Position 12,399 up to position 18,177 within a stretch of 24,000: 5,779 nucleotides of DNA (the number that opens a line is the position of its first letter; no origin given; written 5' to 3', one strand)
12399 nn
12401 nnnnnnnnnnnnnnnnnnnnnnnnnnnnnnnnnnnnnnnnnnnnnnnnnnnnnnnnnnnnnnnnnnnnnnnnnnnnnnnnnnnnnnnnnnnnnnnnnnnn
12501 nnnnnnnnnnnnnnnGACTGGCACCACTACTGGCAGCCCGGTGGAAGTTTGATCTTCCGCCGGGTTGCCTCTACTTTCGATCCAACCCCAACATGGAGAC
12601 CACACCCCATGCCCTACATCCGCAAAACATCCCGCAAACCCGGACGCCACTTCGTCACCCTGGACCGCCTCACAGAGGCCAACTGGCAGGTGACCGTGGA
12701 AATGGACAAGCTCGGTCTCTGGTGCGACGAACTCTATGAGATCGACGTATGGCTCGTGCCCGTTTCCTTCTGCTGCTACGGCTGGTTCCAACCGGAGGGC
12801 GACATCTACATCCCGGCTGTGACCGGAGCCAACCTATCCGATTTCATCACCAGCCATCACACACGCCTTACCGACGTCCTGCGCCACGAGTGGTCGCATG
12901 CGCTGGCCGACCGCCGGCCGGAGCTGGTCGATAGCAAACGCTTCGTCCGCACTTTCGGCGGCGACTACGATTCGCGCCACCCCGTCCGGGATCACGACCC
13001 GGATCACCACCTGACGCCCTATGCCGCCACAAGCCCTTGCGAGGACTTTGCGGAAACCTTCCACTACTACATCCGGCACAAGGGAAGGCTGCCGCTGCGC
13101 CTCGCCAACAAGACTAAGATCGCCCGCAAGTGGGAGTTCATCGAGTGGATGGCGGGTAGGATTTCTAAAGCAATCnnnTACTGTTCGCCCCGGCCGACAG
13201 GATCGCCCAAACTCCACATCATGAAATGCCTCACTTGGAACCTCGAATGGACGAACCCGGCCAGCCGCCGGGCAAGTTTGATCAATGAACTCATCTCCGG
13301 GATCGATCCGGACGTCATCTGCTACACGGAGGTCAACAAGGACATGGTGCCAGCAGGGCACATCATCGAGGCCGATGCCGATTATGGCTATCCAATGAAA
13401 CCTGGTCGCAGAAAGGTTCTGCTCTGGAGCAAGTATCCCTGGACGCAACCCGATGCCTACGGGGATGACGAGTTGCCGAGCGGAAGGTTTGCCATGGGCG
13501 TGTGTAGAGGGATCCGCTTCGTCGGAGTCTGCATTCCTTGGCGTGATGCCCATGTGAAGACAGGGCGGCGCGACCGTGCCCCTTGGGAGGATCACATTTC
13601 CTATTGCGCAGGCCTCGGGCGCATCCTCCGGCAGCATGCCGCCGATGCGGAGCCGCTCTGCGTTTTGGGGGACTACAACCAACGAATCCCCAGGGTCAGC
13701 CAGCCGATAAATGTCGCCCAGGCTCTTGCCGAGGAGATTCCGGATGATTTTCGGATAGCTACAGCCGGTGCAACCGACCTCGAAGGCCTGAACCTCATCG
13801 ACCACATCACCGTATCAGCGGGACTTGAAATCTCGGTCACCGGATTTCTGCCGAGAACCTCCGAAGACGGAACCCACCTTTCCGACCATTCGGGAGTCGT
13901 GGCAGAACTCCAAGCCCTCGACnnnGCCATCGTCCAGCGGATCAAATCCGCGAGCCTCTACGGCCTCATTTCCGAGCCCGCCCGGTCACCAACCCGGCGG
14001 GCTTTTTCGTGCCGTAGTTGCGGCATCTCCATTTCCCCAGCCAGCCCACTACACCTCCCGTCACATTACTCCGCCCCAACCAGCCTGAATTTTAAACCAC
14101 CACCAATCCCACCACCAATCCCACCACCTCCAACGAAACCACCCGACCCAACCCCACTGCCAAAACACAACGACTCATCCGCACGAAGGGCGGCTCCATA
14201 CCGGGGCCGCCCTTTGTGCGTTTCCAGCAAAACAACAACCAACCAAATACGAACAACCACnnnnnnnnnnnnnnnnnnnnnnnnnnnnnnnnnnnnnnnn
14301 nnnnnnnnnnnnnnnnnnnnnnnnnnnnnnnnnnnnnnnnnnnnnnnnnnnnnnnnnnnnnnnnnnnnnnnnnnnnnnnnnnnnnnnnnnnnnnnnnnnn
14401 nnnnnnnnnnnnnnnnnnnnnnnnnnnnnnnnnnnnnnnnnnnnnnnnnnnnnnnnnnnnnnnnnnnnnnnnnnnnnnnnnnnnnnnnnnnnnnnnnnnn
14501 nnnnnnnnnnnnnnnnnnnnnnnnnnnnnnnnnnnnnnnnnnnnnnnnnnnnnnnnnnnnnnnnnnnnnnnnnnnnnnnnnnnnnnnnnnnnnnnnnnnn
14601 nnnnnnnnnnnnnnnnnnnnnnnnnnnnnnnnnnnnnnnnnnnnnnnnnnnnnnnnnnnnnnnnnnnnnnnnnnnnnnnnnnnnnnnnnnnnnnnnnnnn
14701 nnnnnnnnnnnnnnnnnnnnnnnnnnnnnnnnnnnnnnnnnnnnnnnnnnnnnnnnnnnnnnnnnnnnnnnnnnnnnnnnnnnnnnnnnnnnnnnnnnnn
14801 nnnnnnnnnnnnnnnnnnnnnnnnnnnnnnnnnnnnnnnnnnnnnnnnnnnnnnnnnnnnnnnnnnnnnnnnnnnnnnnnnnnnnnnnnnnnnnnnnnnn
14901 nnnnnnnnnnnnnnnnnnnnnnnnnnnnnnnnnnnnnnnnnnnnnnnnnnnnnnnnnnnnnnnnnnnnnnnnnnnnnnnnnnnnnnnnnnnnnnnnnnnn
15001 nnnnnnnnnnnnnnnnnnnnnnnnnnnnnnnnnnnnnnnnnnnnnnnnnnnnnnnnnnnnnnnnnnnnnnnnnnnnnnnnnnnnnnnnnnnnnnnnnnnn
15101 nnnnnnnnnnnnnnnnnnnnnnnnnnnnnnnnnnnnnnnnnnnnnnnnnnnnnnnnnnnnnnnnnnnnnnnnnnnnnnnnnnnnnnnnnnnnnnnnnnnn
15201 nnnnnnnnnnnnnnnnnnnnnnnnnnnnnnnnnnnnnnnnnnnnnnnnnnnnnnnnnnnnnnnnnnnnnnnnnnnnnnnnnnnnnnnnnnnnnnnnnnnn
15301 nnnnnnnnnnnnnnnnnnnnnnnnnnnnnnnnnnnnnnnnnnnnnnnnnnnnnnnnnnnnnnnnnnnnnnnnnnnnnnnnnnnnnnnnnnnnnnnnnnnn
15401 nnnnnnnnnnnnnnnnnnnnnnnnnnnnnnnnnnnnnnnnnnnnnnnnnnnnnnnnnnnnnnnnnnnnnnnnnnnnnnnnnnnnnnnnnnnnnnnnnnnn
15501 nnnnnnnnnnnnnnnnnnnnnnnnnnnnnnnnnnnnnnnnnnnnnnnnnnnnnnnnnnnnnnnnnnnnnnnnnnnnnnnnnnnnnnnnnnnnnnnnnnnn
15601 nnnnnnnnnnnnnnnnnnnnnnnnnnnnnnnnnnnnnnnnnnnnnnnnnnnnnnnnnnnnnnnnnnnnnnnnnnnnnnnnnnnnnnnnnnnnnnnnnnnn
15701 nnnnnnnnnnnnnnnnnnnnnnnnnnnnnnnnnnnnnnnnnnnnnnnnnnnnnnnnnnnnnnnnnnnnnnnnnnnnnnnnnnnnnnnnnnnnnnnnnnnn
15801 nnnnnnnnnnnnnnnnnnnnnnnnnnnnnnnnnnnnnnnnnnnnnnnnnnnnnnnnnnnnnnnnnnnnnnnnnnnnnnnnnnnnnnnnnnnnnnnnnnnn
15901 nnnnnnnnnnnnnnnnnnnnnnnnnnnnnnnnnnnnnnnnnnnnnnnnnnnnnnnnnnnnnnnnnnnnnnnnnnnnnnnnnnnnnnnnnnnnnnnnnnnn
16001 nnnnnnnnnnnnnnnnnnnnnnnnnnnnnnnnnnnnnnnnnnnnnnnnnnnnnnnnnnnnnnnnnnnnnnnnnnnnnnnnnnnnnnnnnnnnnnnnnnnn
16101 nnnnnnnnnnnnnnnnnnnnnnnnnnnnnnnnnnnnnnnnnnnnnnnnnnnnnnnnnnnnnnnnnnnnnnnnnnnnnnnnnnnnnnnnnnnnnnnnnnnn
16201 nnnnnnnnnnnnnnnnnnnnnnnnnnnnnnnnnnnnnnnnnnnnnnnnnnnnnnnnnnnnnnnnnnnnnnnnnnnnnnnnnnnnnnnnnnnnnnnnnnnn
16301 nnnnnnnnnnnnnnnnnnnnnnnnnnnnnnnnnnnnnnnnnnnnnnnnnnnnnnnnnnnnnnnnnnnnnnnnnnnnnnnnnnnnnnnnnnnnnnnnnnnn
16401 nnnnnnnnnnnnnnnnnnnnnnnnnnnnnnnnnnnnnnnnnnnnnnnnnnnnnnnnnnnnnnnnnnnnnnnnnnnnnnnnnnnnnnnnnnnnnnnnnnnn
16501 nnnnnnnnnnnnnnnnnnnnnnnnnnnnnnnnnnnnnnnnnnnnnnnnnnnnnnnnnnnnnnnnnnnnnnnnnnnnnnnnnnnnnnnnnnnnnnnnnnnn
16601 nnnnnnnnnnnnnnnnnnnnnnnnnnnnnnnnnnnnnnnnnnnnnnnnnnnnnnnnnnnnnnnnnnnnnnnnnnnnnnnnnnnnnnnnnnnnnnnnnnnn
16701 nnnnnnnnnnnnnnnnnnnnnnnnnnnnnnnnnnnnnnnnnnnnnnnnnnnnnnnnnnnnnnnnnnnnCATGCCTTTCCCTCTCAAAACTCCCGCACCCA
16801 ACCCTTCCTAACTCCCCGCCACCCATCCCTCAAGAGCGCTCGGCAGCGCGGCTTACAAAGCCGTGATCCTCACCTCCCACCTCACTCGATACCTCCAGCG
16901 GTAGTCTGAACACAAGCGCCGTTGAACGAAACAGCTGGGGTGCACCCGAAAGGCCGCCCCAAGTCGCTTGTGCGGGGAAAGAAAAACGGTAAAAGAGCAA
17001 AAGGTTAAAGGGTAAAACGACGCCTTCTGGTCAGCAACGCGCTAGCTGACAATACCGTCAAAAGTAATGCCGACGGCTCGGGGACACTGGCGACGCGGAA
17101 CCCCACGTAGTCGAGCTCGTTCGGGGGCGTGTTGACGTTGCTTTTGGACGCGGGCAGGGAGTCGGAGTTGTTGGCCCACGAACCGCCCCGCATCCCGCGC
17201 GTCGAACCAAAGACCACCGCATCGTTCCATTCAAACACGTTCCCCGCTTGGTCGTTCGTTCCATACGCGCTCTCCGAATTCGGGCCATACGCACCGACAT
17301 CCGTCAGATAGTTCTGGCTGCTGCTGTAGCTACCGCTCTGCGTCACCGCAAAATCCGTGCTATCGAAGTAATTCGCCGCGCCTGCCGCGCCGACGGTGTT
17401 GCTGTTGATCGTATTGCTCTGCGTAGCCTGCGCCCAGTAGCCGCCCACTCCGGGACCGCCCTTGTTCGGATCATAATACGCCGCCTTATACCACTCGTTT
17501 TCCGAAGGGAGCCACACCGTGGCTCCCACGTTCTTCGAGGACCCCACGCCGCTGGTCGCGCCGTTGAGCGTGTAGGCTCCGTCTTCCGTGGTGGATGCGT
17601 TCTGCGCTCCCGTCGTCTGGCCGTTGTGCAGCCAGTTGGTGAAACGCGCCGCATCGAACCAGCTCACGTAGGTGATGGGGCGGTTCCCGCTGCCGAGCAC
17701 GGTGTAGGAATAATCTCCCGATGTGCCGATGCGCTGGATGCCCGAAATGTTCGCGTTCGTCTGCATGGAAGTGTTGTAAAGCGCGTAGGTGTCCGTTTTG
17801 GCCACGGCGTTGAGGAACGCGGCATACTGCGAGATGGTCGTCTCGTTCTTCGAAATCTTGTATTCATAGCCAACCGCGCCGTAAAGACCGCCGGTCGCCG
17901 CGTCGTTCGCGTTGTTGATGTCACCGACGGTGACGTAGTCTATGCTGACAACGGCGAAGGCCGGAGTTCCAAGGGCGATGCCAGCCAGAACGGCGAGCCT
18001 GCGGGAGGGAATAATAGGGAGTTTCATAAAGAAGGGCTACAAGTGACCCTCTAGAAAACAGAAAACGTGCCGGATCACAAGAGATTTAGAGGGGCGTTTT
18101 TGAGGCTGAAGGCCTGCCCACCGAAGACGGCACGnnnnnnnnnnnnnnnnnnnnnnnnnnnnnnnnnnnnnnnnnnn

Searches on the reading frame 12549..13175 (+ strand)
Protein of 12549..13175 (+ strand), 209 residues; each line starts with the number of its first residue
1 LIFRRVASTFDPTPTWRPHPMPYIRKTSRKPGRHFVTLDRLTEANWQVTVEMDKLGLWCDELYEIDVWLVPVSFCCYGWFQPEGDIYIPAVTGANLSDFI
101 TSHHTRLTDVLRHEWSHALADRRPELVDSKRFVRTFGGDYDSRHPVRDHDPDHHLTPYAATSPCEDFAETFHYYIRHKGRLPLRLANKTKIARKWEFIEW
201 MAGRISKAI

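Call 46: search_protein_families(library=pfam, proteins=[window:12549-13175:+], max_evalue=0.001)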
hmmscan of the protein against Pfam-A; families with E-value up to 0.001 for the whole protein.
window:12549-13175:+ (209 aa): 1 family
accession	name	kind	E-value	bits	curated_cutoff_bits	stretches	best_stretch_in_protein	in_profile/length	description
PF15887.11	Peptidase_Mx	-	0.00013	22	27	1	111-176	90-165/236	Putative zinc-binding metallo-peptidase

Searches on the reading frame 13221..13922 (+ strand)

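Call 46: search_protein_families(library=pfam, proteins=[window:13221-13922:+], max_evalue=0.001)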
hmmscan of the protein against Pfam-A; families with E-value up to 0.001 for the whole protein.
window:13221-13922:+ (234 aa): 1 family
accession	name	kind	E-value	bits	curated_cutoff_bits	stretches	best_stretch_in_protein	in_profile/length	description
PF03372.29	Exo_endo_phos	-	9.4e-11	42.3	24.5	1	4-223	1-225/225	Endonuclease/Exonuclease/phosphatase family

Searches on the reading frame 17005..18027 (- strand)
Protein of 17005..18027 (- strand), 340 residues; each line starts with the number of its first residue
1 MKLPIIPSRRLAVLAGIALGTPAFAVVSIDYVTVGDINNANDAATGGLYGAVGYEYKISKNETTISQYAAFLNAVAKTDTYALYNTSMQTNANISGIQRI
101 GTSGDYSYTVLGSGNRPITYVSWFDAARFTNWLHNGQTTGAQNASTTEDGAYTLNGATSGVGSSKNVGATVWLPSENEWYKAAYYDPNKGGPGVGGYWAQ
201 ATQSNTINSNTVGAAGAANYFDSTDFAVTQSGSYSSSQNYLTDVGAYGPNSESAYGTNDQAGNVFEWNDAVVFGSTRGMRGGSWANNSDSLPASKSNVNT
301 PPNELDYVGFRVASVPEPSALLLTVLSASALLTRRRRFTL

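Call 46: search_protein_families(library=pfam, proteins=[window:17005-18027:-], max_evalue=0.001)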
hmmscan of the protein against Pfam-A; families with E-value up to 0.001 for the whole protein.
window:17005-18027:- (340 aa): 1 family
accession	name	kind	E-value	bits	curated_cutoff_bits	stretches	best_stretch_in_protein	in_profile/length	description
PF03781.23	FGE-sulfatase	-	3.8e-20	73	23.3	1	55-313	36-254/255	Sulfatase-modifying factor enzyme 1-like domain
